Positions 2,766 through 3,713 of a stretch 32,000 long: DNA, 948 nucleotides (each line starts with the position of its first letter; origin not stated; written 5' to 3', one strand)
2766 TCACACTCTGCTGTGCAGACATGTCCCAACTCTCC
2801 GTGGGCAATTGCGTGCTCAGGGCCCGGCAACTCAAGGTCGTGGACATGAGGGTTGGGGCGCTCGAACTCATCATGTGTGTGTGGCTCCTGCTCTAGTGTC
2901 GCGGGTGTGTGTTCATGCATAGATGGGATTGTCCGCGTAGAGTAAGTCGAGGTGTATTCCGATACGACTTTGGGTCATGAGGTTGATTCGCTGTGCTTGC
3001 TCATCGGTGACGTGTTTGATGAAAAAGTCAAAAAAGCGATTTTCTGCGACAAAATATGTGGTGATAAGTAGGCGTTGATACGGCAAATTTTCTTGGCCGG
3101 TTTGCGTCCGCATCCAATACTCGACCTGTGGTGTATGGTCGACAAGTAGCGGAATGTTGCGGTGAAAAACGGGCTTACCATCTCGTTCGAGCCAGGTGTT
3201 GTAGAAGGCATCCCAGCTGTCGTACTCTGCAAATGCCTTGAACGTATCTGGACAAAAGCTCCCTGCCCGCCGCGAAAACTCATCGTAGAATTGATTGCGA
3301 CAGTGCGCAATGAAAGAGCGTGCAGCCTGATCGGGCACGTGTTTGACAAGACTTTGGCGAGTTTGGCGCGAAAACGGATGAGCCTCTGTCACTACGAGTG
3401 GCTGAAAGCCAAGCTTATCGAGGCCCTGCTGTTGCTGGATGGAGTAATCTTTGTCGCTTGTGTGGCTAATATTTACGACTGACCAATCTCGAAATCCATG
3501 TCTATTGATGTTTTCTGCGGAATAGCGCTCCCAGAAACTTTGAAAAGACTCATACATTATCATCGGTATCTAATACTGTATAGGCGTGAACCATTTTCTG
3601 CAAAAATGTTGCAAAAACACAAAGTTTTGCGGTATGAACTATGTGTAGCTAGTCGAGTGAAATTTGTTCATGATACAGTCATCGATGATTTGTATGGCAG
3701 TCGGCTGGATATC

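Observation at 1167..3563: Fur-adjacent operon encoding an acidic protein with four copies of an unassigned His/Cys motif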

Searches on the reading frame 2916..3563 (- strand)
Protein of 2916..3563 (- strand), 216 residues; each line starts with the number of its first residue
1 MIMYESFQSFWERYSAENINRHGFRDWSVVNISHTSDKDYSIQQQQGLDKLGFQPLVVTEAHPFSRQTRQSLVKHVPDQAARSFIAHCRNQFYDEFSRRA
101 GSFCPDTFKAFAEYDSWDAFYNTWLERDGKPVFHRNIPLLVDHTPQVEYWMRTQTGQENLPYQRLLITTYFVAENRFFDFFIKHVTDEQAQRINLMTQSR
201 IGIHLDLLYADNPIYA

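Call 6: search_protein_families(library=pfam, max_evalue=1, proteins=[window:2916-3563:-])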
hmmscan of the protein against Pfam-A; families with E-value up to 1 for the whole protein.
window:2916-3563:- (216 aa): 0 families

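Call 7: search_protein_families(library=ncbifam, max_evalue=1, proteins=[window:2916-3563:-])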
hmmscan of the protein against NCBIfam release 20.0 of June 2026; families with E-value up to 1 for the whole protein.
window:2916-3563:- (216 aa): 0 families

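Call 9: find_homologous_proteins(query=window:2916-3563:-, max_evalue=0.01)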
Query window:2916-3563:- (216 aa): 33 proteins with E <= 0.01 among 67 candidates.
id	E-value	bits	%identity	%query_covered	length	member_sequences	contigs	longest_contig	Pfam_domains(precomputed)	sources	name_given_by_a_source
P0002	1.2e-146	504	100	100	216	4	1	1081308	-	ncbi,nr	ncbi:hypothetical protein [Candidatus Mycosynbacter amalyticus]|nr:hypothetical protein [Candidatus 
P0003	6.8e-93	328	66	97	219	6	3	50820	-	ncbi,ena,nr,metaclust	ncbi:MAG: hypothetical protein UY35_C0008G0012 [Candidatus Saccharibacteria bacterium GW2011_GWC2_48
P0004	3.0e-84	300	60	98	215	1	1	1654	-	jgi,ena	-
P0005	3.3e-83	297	60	97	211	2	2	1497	-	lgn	-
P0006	8.0e-83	295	60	98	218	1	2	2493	-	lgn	-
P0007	2.1e-82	294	60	97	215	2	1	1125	-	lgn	-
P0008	6.8e-81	289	58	98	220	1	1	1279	-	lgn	-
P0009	4.7e-80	286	57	97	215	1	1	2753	-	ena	-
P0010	5.2e-79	283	58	97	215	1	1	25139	-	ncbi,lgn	-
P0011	2.1e-78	281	58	98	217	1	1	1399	-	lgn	-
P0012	2.3e-77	278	58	98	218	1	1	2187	-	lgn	-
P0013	2.3e-76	274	58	97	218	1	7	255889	-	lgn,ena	-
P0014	4.3e-75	270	53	95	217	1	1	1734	-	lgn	-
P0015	5.6e-75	270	55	97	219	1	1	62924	-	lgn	-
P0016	1.1e-74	269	54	95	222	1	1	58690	-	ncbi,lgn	-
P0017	1.1e-73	266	55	97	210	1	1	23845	-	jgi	jgi:hypothetical protein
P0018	4.8e-73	264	53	97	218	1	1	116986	-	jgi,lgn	-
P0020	2.2e-70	255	51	99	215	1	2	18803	-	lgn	-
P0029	4.8e-65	237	50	94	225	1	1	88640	-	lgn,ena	-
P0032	8.3e-60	220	53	80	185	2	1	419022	-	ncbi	-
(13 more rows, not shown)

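Call 12: find_encoding_contigs(protein=P0003, flank=5000, max_places=2)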
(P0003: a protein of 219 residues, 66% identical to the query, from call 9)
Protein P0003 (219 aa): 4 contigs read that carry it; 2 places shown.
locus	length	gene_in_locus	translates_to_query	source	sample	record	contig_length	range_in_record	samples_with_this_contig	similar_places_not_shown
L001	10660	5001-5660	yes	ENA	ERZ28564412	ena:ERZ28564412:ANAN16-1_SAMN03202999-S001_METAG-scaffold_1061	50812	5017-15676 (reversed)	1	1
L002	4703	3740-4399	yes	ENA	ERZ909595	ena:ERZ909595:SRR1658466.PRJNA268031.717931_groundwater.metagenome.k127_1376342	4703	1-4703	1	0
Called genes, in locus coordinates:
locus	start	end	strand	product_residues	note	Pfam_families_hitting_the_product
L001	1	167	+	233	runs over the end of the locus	PF00849:PseudoU_synth_2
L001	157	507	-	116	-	-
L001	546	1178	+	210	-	-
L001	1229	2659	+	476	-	PF00009:GTP_EFTU (weak), PF00071:Ras (faint), PF00350:Dynamin_N (faint), PF01926:MMR_HSR1, PF02421:FeoB_N, PF01926:MMR_HSR1, PF02421:FeoB_N, PF14714:KH_dom-like, +4 more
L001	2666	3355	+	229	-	PF24038:DUF7347 (weak), PF00293:NUDIX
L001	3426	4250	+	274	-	PF03171:2OG-FeII_Oxy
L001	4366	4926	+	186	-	PF01195:Pept_tRNA_hydro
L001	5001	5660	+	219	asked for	-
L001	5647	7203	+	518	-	-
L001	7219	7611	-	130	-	-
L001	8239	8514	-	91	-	-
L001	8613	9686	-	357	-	PF03741:TerC, PF04332:DUF475, PF03741:TerC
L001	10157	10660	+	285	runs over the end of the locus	PF02481:DNA_processg_A, PF18306:LDcluster4 (faint), PF17782:WHD_DprA (weak)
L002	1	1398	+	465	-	?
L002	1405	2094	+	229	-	PF24038:DUF7347 (weak), PF00293:NUDIX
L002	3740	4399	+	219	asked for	-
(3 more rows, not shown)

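Call 13: find_encoding_contigs(protein=P0013, flank=5000, max_places=2)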
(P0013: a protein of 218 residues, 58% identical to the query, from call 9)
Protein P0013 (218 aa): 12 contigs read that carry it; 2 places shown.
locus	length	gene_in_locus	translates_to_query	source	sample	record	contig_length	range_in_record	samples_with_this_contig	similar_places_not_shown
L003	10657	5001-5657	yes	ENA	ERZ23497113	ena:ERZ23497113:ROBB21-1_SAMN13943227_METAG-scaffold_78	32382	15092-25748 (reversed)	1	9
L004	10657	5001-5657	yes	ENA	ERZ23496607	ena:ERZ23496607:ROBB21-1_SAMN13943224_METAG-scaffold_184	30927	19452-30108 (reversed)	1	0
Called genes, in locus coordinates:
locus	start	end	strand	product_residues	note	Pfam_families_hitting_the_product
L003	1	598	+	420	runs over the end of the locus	-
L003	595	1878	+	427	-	PF04542:Sigma70_r2 (weak), PF04545:Sigma70_r4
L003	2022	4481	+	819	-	-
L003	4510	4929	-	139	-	PF01475:FUR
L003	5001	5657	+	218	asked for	-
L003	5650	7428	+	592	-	-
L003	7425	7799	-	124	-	-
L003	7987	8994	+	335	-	PF03773:ArsP_1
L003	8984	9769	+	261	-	PF21537:DUF1980_C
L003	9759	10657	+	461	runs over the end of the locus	-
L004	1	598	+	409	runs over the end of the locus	-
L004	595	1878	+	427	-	PF04542:Sigma70_r2 (weak), PF04545:Sigma70_r4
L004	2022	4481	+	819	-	-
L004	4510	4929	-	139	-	PF01475:FUR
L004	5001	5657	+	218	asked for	-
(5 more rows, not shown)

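Call 21: find_related_loci(query=A1, collection=genome_contigs, flank=6000)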
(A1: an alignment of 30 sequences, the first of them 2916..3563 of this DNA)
Query A1 (216 aa) in genome_contigs; peptide patterns used: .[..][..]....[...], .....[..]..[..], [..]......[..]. (x = any residue, [..] = any of these).
600 stretches matched a pattern (row limit reached: there are more); 1 encode a relative of the query (tblastn E <= 1e-3); 1 distinct loci.
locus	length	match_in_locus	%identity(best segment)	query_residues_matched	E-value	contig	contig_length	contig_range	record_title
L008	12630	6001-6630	51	1-210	1e-73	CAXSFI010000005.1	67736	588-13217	MAG: uncultured bacterium isolate private_X16_metawrap_bin.10 genome assembly, contig: private_X16_metawrap_bin.10_5, wh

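Call 23: find_encoding_contigs(protein=P0018, flank=5000, max_places=1)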
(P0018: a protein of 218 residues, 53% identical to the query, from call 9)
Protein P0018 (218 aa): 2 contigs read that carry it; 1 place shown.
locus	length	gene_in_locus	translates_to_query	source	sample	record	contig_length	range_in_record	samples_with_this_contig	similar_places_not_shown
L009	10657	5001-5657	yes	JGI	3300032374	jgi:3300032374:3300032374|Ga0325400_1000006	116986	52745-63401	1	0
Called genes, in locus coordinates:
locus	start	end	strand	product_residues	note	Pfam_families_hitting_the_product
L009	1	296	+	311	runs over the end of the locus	PF03133:TTL (faint), PF14397:ATPgrasp_ST (faint), PF02655:ATP-grasp_3 (faint), PF14398:ATPgrasp_YheCD (faint), PF02955:GSH-S_ATP (faint), PF07478:Dala_Dala_lig_C (faint)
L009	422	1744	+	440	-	PF02655:ATP-grasp_3 (weak), PF01071:GARS_A (weak), PF07478:Dala_Dala_lig_C (faint), PF13535:ATP-grasp_4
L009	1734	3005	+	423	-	PF02655:ATP-grasp_3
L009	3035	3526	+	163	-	-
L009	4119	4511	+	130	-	PF07690:MFS_1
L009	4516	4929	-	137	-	PF01475:FUR, PF08279:HTH_11 (weak), PF12840:HTH_20 (faint)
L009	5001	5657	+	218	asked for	-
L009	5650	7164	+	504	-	-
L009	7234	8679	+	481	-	PF13567:DUF4131 (weak), PF03772:Competence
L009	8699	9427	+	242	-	PF20772:TACO1_YebC_N, PF01709:Transcrip_reg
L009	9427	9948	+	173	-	-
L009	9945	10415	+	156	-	PF02075:RuvC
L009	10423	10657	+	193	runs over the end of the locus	PF01330:RuvA_N, PF00633:HHH (faint), PF14520:HHH_5, PF07499:RuvA_C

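Call 24: find_encoding_contigs(protein=P0029, flank=5000, max_places=1)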
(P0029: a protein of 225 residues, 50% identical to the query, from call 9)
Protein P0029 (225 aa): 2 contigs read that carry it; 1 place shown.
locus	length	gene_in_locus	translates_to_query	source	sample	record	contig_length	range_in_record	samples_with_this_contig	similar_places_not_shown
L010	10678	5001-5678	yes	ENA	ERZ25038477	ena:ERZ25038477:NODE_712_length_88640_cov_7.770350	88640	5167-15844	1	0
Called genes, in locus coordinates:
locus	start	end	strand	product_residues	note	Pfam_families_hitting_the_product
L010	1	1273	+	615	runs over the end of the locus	PF00122:E1-E2_ATPase, PF00702:Hydrolase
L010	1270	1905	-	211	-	-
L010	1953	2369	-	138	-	-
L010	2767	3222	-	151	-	-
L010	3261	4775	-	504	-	PF12072:RNase_Y_N, PF22891:KH_PNO1_2nd (weak), PF00013:KH_1 (weak), PF01966:HD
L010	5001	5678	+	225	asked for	-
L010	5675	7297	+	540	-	-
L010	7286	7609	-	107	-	-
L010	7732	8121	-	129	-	PF00814:TsaD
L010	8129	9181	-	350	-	-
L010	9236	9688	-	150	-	PF02367:TsaE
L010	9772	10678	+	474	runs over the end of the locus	-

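Call 25: find_encoding_contigs(protein=P0016, flank=5000, max_places=1)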
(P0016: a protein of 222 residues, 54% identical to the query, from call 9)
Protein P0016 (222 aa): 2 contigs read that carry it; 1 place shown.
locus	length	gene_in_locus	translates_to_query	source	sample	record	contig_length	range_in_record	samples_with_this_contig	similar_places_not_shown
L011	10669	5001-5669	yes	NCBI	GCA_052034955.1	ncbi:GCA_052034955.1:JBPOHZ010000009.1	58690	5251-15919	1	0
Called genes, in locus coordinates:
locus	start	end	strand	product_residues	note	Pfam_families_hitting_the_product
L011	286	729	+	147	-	PF00293:NUDIX, PF14815:NUDIX_4 (weak)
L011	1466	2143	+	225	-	PF02567:PhzC-PhzF (weak)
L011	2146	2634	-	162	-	-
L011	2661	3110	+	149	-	PF00293:NUDIX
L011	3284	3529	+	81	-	-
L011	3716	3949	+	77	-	-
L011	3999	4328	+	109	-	-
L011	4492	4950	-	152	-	PF01475:FUR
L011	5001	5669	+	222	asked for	-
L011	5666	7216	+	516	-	-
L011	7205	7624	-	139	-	-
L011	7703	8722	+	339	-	PF03773:ArsP_1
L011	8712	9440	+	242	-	PF09323:DUF1980 (weak), PF21537:DUF1980_C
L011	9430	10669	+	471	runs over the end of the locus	-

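Call 26: predict_structure(alignment_id=A1)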
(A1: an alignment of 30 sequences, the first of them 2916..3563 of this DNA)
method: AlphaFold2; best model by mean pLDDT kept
length: 216 residues; sequences in the alignment: 30
mean_pLDDT: 95.0   pTM: 0.88
mean pLDDT of the five models: 95.0, 94.5, 94.0, 93.8, 93.8
residues with pLDDT >= 90: 209; 70-90: 2; 50-70: 1; < 50: 4
segments of 3 or more residues with pLDDT < 50: 213-216
pLDDT, mean of each block of 10 residues (from residue 1): 97 96 97 96 95 96 97 98 98 97 94 97 95 96 96 95 97 97 98 96 94 49
secondary structure, 60 per line:
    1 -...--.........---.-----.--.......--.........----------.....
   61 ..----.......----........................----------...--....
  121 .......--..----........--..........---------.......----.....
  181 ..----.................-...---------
elements in order: E2-4 H7-15 E28-34 H37-45 E56-62 E67-73 H78-99 E112-114 H117-125 E136-143 H146-155 E165-171 E176-182 H187-203
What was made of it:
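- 2913..3563 (-): Gene A: 216-aa protein; its stop overlaps the ATG of B. AlphaFold2 pLDDT 95, pTM 0.88 (call 26).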

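Call 31: fold_search(model_id=the predicted structure, library=pdb)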
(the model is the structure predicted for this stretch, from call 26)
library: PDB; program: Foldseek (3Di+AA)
matches with E <= 10: 893; with E <= 0.001: 0
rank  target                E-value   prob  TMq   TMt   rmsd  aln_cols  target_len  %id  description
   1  1ss4_B                9.3e-03  0.63  0.19  0.26  14.0       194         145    8  Crystal Structure of the Glyoxalase Family Protein APC24694 from Bacillus cereus (released 2004-08-03)
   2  1ss4_A                1.4e-02  0.57  0.19  0.26  13.9       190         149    9  Crystal Structure of the Glyoxalase Family Protein APC24694 from Bacillus cereus (released 2004-08-03)
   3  1cjx_A                2.9e-02  0.12  0.17  0.11  17.1       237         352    9  CRYSTAL STRUCTURE OF PSEUDOMONAS FLUORESCENS HPPD (released 2000-04-26)
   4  5gmi_A                7.6e-02  0.16  0.17  0.17  16.2       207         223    9  Crystal Structure of GRASP55 GRASP domain in complex with JAM-C C-terminus (released 2017-05-24)
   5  3kar                  9.7e-02  0.04  0.12  0.09  20.4       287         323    7  THE MOTOR DOMAIN OF KINESIN-LIKE PROTEIN KAR3, A SACCHAROMYCES CEREVISIAE KINESIN-RELATED PROTEIN (released 1998-04-29)
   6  4rey_A                1.2e-01  0.14  0.17  0.19  14.4       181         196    8  Crystal Structure of the GRASP65-GM130 C-terminal peptide complex (released 2015-09-23)
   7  4koq                  1.2e-01  0.10  0.16  0.20  15.8       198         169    8  Crystal Structure of WHY3 from Arabidopsis thaliana (released 2013-11-13)
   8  8im2_F                1.2e-01  0.06  0.13  0.09  18.1       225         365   11  Crystal structure of human HPPD complexed with NTBC (released 2023-10-18)
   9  9qmf_B                1.4e-01  0.06  0.13  0.11  17.3       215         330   12  Pseudomonas putida 4-hydroxyphenylpyruvate dioxygenase in complex with Tembotrione (Mn) (released 2026-04-08)
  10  6fgk_C                1.5e-01  0.25  0.17  0.19  15.1        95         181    9  Crystal structure of the small alarmone synthethase 2 from Bacillus subtilis (released 2018-02-07)
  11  6fgk_D                1.5e-01  0.10  0.13  0.14  13.9       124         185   10  Crystal structure of the small alarmone synthethase 2 from Bacillus subtilis (released 2018-02-07)
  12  1l3a_B                1.5e-01  0.07  0.15  0.18  14.8       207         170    6  Structure of the plant transcriptional regulator PBF-2 (released 2002-06-26)
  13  5ded_D                1.6e-01  0.23  0.18  0.20  13.6        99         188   13  Crystal structure of the small alarmone synthethase 1 from Bacillus subtilis bound to its product pppGpp (released 2015-10-28)
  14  1l3a_C                1.8e-01  0.08  0.15  0.16  15.7       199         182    8  Structure of the plant transcriptional regulator PBF-2 (released 2002-06-26)
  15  6fgk_B                1.9e-01  0.20  0.17  0.19  18.2       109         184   10  Crystal structure of the small alarmone synthethase 2 from Bacillus subtilis (released 2018-02-07)
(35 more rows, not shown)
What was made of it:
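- On VOC/glyoxalase superfamily (protein A): The best Foldseek hit is 1ss4 with E 9e-3 and TM 0.19/0.26 (call 31).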

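Call 42: search_protein_families(library=pfam, max_evalue=0.1, proteins=[L008:8683-9678:+, L008:9593-10411:+, L008:10272-11198:+, L008:11243-12253:+, L011:9430-10669:+, L003:9759-10657:+, L008:5480-5953:-, L008:8224-8595:-, L003:2022-4481:+])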
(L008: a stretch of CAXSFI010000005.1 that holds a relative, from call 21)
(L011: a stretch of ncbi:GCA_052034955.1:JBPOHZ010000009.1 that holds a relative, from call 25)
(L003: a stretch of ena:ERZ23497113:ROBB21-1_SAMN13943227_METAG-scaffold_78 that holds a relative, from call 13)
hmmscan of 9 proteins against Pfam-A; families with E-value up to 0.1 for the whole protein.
L008:8683-9678:+ (331 aa): 1 family
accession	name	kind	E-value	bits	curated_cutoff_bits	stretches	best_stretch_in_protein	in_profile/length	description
PF01297.22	ZnuA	-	1.7e-88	296.9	29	1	61-327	1-263/263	Zinc-uptake complex component A periplasmic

L008:9593-10411:+ (272 aa): 18 families
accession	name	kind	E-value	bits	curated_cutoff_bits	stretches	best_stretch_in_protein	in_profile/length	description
PF00005.33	ABC_tran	-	4.4e-29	102.3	25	1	48-177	1-137/137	ABC transporter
PF13304.12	AAA_21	-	6e-14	53.2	27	2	146-208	235-300/304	AAA domain, putative AbiEii toxin, Type IV TA system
PF13604.12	AAA_30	-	3.5e-05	24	27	1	57-204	16-122/191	AAA domain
PF02463.25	SMC_N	-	0.00064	19.6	40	0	58-79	24-45/220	RecF/RecN/SMC N terminal domain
PF13481.12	AAA_25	-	0.00085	19.4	27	1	54-206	29-189/195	AAA domain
PF13558.12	SbcC_Walker_B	-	0.0028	18.3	27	0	142-192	26-89/90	SbcC/RAD50-like, Walker B motif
PF13555.12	AAA_29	-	0.0053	16.9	27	1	42-75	6-39/61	P-loop containing region of AAA domain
PF13476.12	AAA_23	-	0.006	17.7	27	1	51-78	15-39/201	AAA domain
PF05729.18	NACHT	-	0.01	16.1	26.7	1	63-86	5-28/167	NACHT domain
PF13401.12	AAA_22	-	0.011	16.5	27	1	58-177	5-95/130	AAA domain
PF00004.35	AAA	-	0.013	16.3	21.2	0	63-81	3-21/131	ATPase family associated with various cellular activities (AAA)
PF03193.22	RsgA_GTPase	-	0.014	15.7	30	0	38-81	87-129/174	RsgA GTPase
PF19993.5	DO-GTPase2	-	0.025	14.7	27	1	60-77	2-19/226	Double-GTPase 2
PF13671.12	AAA_33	-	0.028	15.1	27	0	63-77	4-18/143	AAA domain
PF13521.12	AAA_28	-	0.043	14.5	27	0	61-77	2-18/164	AAA domain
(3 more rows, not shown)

L008:10272-11198:+ (308 aa): 1 family
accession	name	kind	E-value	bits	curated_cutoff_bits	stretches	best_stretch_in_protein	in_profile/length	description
PF00950.22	ABC-3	-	6.7e-61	206.5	20.1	1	50-306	1-257/258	ABC 3 transport family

L008:11243-12253:+ (336 aa): 1 family
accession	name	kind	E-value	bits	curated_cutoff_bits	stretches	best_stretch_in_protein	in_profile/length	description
PF03773.19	ArsP_1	-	1e-58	199.3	32.3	1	46-334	2-294/294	Predicted permease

L011:9430-10669:+ (413 aa): 1 family
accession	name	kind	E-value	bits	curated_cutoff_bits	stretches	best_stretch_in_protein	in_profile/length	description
PF13205.12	Big_5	-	0.0083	17.3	23.6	1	56-110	24-85/105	Bacterial Ig-like domain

L003:9759-10657:+ (299 aa): 1 family
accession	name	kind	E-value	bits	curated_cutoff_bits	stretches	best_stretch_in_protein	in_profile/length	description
PF13205.12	Big_5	-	0.026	15.7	23.6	1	82-130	57-105/105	Bacterial Ig-like domain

L008:5480-5953:- (157 aa): 2 families
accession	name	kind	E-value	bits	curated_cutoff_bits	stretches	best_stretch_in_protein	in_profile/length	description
PF01475.25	FUR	-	3.7e-17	63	23.1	1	26-141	2-120/121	Ferric uptake regulator family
PF01667.23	Ribosomal_S27e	-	0.065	13.4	24.5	0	92-111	17-36/55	Ribosomal protein S27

L008:8224-8595:- (123 aa): 0 families

L003:2022-4481:+ (819 aa): 0 families

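Call 53: search_solved_structures(query=A1, max_evalue=10)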
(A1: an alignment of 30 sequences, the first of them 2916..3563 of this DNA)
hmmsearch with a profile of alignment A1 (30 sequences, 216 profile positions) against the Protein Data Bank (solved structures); distinct sequences matched with E-value up to 10: 4.
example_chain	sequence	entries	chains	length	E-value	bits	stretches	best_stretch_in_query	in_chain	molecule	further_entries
5t3b_A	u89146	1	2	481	0.2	14.6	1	55-102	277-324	Glycoside Hydrolase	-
5o9z_P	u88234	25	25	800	0.45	13.5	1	45-130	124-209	U4/U6.U5 tri-snRNP-associated protein 1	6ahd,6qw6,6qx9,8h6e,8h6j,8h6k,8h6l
4b62_A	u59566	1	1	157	0.67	12.9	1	15-79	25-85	TSSL1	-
1hkx_A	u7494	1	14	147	1.5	11.8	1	58-149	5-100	CALCIUM/CALMODULIN-DEPENDENT PROTEIN KINASE TYPE II ALPHA CHAIN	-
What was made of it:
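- On VOC/glyoxalase superfamily (protein A): The profile against PDB sequences found nothing (call 53).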

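Call 64: find_encoding_contigs(protein=P0015, flank=7000, max_places=1)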
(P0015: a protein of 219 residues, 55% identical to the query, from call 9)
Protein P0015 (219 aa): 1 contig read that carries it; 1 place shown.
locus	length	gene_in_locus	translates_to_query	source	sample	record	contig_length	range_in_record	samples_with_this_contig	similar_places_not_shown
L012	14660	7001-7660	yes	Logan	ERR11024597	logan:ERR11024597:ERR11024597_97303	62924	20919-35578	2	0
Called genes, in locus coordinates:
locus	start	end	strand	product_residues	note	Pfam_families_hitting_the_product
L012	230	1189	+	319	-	PF00793:DAHP_synth_1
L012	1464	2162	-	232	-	PF16316:DUF4956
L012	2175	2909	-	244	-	PF09359:VTC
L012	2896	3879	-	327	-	PF00932:LTD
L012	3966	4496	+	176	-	PF00293:NUDIX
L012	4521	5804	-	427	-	PF03448:MgtE_N, PF00571:CBS (faint), PF01769:MgtE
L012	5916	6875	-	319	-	PF04018:VCA0040-like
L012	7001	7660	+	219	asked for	-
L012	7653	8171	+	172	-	-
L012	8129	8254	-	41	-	-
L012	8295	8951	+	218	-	-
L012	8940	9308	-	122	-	-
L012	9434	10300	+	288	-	PF03773:ArsP_1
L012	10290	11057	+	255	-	PF21537:DUF1980_C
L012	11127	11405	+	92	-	PF00581:Rhodanese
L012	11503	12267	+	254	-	PF18761:Heliorhodopsin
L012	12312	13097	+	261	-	PF00106:adh_short, PF08659:KR, PF13561:adh_short_C2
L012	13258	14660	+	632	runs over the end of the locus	PF25564:DUF7933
